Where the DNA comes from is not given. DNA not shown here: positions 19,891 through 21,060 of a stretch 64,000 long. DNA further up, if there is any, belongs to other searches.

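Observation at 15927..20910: Candidate novel system: minimal CHAT protease + C92 permuted-papain amidase + SARP-wHTH/BTAD-AAA-TPR STAND-like protein in one operon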

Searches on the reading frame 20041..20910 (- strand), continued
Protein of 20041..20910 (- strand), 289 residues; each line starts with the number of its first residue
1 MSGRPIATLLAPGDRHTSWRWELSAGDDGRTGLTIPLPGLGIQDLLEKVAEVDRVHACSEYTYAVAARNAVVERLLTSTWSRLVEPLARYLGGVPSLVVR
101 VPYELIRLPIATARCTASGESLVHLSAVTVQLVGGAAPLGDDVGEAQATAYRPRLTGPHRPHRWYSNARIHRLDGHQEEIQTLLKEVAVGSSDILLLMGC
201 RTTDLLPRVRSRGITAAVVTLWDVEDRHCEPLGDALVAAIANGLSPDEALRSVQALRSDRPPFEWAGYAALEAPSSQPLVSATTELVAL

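Call 63: list_cluster_members(proteins=[P0043, P0045, P0047, P0049, P0050, P0054, P0056, P0068, P0079, P0085])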
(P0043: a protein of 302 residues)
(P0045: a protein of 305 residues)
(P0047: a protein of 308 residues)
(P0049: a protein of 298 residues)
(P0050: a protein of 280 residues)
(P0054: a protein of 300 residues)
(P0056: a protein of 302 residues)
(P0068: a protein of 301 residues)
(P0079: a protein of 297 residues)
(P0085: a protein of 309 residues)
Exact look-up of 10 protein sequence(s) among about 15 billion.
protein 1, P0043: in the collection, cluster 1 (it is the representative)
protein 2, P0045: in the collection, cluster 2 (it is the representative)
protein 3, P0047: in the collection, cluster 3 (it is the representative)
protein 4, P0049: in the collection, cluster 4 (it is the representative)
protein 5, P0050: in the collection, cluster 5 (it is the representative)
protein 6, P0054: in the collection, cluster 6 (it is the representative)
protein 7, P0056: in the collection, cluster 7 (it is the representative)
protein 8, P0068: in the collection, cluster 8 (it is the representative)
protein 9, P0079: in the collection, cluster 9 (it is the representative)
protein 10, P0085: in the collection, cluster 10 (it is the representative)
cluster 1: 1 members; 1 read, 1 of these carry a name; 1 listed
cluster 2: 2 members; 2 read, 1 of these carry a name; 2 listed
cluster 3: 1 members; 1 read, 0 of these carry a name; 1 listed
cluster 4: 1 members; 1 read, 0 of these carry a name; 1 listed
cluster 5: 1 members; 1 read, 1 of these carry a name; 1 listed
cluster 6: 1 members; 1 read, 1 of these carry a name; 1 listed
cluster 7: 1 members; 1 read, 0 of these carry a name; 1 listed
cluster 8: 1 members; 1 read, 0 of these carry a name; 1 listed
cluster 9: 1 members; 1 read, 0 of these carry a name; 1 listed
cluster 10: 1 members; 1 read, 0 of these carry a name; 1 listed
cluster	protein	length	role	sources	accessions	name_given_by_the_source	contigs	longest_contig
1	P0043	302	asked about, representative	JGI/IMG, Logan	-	hypothetical protein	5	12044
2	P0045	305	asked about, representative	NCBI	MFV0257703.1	MAG: CHAT domain-containing protein [Acidimicrobiales bacterium]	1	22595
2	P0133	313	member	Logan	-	-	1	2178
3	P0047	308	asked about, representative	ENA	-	-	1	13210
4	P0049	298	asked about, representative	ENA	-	-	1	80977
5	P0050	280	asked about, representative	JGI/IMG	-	hypothetical protein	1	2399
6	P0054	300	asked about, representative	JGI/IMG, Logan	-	hypothetical protein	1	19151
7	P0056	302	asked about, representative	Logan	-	-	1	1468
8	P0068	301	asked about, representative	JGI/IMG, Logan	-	-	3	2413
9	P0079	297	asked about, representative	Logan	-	-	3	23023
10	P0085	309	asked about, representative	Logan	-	-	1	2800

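Call 64: find_encoding_contigs(protein=P0049, flank=10000, max_places=1)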
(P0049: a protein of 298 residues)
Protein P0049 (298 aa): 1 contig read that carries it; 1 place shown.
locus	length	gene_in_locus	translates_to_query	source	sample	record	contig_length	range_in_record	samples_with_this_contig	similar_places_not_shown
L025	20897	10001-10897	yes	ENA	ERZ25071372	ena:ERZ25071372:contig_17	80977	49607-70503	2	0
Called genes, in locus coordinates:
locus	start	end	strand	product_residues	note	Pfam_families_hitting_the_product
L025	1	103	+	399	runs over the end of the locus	PF02771:Acyl-CoA_dh_N, PF02770:Acyl-CoA_dh_M, PF00441:Acyl-CoA_dh_1, PF08028:Acyl-CoA_dh_2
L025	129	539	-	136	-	PF07858:LEH, PF07366:SnoaL (weak), PF12680:SnoaL_2, PF13474:SnoaL_3 (weak)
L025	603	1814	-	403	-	PF00355:Rieske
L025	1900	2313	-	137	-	PF00903:Glyoxalase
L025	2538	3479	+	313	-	PF12833:HTH_18, PF00165:HTH_AraC (weak), PF06445:GyrI-like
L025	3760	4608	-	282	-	PF00561:Abhydrolase_1 (weak), PF12146:Hydrolase_4, PF12697:Abhydrolase_6, PF00561:Abhydrolase_1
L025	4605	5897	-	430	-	PF01053:Cys_Met_Meta_PP, PF00155:Aminotran_1_2 (weak), PF01041:DegT_DnrJ_EryC1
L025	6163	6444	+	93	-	PF24585:YunG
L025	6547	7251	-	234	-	-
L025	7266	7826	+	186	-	PF01522:Polysacc_deac_1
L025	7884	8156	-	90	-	-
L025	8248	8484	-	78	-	-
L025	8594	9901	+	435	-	-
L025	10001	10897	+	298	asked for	PF12770:CHAT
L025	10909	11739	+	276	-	-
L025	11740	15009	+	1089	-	PF25199:nSTAND_NTPase5 (faint), PF05729:NACHT (faint), PF13191:AAA_16, PF13401:AAA_22 (weak)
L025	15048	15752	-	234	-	-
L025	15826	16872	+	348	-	PF03793:PASTA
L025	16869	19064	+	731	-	PF00069:Pkinase, PF07714:PK_Tyr_Ser-Thr, PF26550:Tricorn_2nd, PF26549:Tricorn_N (weak), PF07676:PD40 (weak), PF26549:Tricorn_N, PF07676:PD40, PF26549:Tricorn_N (weak)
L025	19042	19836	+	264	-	PF00072:Response_reg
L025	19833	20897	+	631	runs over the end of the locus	-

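Call 65: find_encoding_contigs(protein=P0045, flank=10000, max_places=1)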
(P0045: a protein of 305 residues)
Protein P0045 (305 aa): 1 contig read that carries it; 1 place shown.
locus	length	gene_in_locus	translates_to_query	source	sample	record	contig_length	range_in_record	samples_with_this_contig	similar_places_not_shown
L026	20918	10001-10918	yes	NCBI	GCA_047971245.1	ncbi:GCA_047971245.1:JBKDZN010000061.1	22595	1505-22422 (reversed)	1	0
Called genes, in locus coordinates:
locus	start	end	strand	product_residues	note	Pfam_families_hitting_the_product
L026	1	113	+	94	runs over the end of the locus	?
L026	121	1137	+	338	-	PF01189:Methyltr_RsmB-F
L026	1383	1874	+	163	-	-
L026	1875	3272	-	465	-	PF00672:HAMP, PF00512:HisKA, PF02518:HATPase_c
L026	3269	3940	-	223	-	PF00072:Response_reg, PF00486:Trans_reg_C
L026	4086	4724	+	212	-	-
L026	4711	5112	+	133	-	-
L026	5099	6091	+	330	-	PF02424:ApbE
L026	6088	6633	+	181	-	PF01794:Ferric_reduct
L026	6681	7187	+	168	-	PF09990:DUF2231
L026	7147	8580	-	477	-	PF07690:MFS_1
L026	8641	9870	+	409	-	PF08028:Acyl-CoA_dh_2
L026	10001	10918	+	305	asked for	PF12770:CHAT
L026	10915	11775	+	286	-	-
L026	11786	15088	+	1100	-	PF13191:AAA_16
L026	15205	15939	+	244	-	-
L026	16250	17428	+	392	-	PF01471:PG_binding_1, PF03734:YkuD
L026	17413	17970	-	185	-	PF00731:AIRC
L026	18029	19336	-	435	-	PF22660:RS_preATP-grasp-like, PF02222:ATP-grasp, PF17769:PurK_C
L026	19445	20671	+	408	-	PF00144:Beta-lactamase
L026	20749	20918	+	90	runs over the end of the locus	PF01503:PRA-PH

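Call 66: search_protein_families(library=pfam, proteins=[L025:11740-15009:+, L026:11786-15088:+, L025:10909-11739:+, L026:10915-11775:+, L025:8594-9901:+, L025:15048-15752:-, L026:15205-15939:+], max_evalue=0.1)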
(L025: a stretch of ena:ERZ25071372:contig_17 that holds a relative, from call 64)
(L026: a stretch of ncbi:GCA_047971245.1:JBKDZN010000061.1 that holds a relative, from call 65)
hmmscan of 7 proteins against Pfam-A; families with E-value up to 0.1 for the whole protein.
L025:11740-15009:+ (1089 aa): 13 families
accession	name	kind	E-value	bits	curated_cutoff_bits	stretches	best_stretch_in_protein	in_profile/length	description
PF13191.12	AAA_16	-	3.5e-16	60.6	32.6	1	275-415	2-162/167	AAA ATPase domain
PF13401.12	AAA_22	-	1.4e-06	29.1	27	1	295-422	6-121/130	AAA domain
PF25199.1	nSTAND_NTPase5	-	2.7e-06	27.7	34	1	281-326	24-72/145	Novel STAND NTPase 5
PF05729.18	NACHT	-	5.9e-06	26.6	26.7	1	295-323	1-29/167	NACHT domain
PF01637.24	ATPase_2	-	0.00021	21.6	33.2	1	275-397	1-122/225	ATPase domain predominantly from Archaea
PF13604.12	AAA_30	-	0.0005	20.3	27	1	284-342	8-71/191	AAA domain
PF00486.34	Trans_reg_C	-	0.00079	19.9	26.2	1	38-91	4-56/77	Transcriptional regulatory protein, C terminal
PF13481.12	AAA_25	-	0.015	15.3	27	0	294-324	33-63/195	AAA domain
PF13245.12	AAA_19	-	0.026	15.1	25.1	1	291-336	8-52/134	AAA domain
PF20720.3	nSTAND3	-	0.028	14.6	27.2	1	294-324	17-48/155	Novel STAND NTPase 3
PF00931.28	NB-ARC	-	0.031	14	23.5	0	283-318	6-42/248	NB-ARC domain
PF24883.2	NPHP3_N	-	0.075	13.7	24.8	0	291-321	18-49/164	Nephrocystin 3, N-terminal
PF09848.15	SLFN-g3_helicase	-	0.087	12.5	24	0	295-330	2-38/354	Schlafen group 3, DNA/RNA helicase domain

L026:11786-15088:+ (1100 aa): 7 families
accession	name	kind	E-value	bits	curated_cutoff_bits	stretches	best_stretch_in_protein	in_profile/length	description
PF13191.12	AAA_16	-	8.7e-13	49.5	32.6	1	263-398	2-158/167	AAA ATPase domain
PF13401.12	AAA_22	-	2.8e-05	24.9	27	1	283-412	6-124/130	AAA domain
PF01637.24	ATPase_2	-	0.00016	22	33.2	1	263-307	1-45/225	ATPase domain predominantly from Archaea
PF25199.1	nSTAND_NTPase5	-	0.00066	20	34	1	267-309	26-68/145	Novel STAND NTPase 5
PF20703.3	nSTAND1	-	0.0026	17.9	27.1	1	260-300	13-51/379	Novel STAND NTPase 1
PF13555.12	AAA_29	-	0.015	15.5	27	1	275-299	16-39/61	P-loop containing region of AAA domain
PF00486.34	Trans_reg_C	-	0.048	14.2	26.2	0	19-74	1-55/77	Transcriptional regulatory protein, C terminal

L025:10909-11739:+ (276 aa): 0 families

L026:10915-11775:+ (286 aa): 0 families

L025:8594-9901:+ (435 aa): 0 families

L025:15048-15752:- (234 aa): 0 families

L026:15205-15939:+ (244 aa): 6 families
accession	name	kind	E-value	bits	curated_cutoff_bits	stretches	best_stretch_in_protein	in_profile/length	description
PF13412.12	HTH_24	-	0.0032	17.4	21.9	1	170-198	11-39/48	Winged helix-turn-helix DNA-binding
PF13404.12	HTH_AsnC-type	-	0.0077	16.5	27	0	170-194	11-35/42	AsnC-type helix-turn-helix domain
PF13730.12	HTH_36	-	0.029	14.6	25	1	177-198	26-47/55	Helix-turn-helix domain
PF13551.12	HTH_29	-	0.052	14.1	28.1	0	168-200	3-36/64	Winged helix-turn helix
PF09339.16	HTH_IclR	-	0.074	13.3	22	0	168-196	10-38/52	IclR helix-turn-helix domain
PF13518.12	HTH_28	-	0.095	13.2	25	0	178-202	14-38/52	Helix-turn-helix domain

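Call 82: list_cluster_members(proteins=[P0044, P0108, P0071, P0103, P0122, P0091, P0127, P0063, P0039, P0040])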
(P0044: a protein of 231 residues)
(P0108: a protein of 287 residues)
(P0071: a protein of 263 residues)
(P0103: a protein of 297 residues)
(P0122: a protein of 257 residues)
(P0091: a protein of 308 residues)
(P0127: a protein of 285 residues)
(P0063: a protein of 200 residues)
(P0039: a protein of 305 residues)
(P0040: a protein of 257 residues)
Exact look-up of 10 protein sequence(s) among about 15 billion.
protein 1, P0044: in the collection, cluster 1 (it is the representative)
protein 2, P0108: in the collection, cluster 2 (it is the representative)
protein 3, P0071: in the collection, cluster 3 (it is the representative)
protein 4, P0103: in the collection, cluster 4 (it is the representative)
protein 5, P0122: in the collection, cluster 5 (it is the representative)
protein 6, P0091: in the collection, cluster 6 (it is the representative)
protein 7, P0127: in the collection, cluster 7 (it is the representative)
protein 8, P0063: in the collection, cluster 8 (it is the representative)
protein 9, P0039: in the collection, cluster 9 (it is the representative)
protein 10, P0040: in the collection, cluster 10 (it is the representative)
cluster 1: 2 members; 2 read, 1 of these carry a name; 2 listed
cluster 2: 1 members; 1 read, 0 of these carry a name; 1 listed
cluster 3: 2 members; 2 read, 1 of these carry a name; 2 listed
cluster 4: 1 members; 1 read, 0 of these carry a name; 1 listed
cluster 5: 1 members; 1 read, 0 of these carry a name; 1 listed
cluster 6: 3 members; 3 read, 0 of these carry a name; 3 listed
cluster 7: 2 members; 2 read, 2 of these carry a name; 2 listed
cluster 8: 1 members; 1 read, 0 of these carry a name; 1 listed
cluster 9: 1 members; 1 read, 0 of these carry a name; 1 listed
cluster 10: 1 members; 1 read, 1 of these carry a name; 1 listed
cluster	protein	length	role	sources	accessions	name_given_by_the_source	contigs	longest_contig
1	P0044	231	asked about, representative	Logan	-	-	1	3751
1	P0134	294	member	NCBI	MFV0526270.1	MAG: CHAT domain-containing protein [Acidimicrobiales bacterium]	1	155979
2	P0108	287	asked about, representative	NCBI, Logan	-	-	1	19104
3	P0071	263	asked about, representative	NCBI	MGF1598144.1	MAG: CHAT domain-containing protein [Acidimicrobiales bacterium]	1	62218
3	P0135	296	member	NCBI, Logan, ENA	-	-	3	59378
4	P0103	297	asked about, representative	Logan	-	-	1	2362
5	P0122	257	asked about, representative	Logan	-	-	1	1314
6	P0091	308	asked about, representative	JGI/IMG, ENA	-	-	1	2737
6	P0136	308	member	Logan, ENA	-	-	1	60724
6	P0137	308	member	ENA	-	-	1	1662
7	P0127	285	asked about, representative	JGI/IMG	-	hypothetical protein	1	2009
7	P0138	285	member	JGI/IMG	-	hypothetical protein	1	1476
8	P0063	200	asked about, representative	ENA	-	-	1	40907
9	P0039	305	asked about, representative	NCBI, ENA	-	-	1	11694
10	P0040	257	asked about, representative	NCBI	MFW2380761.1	MAG: hypothetical protein ACN4GZ_03305 [Acidimicrobiales bacterium]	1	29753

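Call 85: search_protein_families(library=pfam, proteins=[P0094, P0061, P0129, P0067], max_evalue=0.001)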
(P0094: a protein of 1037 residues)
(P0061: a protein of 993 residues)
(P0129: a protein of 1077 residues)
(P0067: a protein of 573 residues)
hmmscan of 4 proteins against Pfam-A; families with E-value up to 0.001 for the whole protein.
P0094 (1037 aa): 1 family
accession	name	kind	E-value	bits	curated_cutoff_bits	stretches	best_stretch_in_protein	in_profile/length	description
PF12770.12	CHAT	-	3.3e-57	194.6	24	1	754-1028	1-289/289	CHAT domain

P0061 (993 aa): 2 families
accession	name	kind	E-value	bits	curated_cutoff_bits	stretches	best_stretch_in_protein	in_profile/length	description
PF12770.12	CHAT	-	2.9e-57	194.8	24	1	717-990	2-288/289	CHAT domain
PF00515.34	TPR_1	-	0.00091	19.4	27.8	0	160-184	2-26/34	Tetratricopeptide repeat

P0129 (1077 aa): 3 families
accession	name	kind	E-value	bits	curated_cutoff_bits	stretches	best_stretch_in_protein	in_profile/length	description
PF12770.12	CHAT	-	3.7e-61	207.5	24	1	803-1074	7-288/289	CHAT domain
PF13414.12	TPR_11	-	0.00024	21.1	26.8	0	178-198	21-41/42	TPR repeat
PF13424.12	TPR_12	-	0.00095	19.8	30.1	0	419-486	3-72/77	Tetratricopeptide repeat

P0067 (573 aa): 1 family
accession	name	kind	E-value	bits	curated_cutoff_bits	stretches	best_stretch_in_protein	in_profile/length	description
PF12770.12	CHAT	-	1.2e-29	104.1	24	1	300-571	8-288/289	CHAT domain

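Call 88: search_protein_families(library=pfam, proteins=[L025:8390-9901:+, L025:8138-8956:-, L025:8953-9576:-, L025:9573-9971:-], max_evalue=0.1)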
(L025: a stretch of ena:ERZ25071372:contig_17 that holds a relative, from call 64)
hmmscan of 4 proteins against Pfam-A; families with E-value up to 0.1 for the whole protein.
L025:8390-9901:+ (503 aa): 0 families

L025:8138-8956:- (272 aa): 2 families
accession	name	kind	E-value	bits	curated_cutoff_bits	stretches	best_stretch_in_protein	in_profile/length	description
PF11716.13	MDMPI_N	-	2.4e-08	35.2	24.2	1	12-99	4-101/140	Mycothiol maleylpyruvate isomerase N-terminal domain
PF12867.12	DinB_2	-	0.0011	19.8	24.8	1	9-100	2-89/128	DinB superfamily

L025:8953-9576:- (207 aa): 0 families

L025:9573-9971:- (132 aa): 0 families
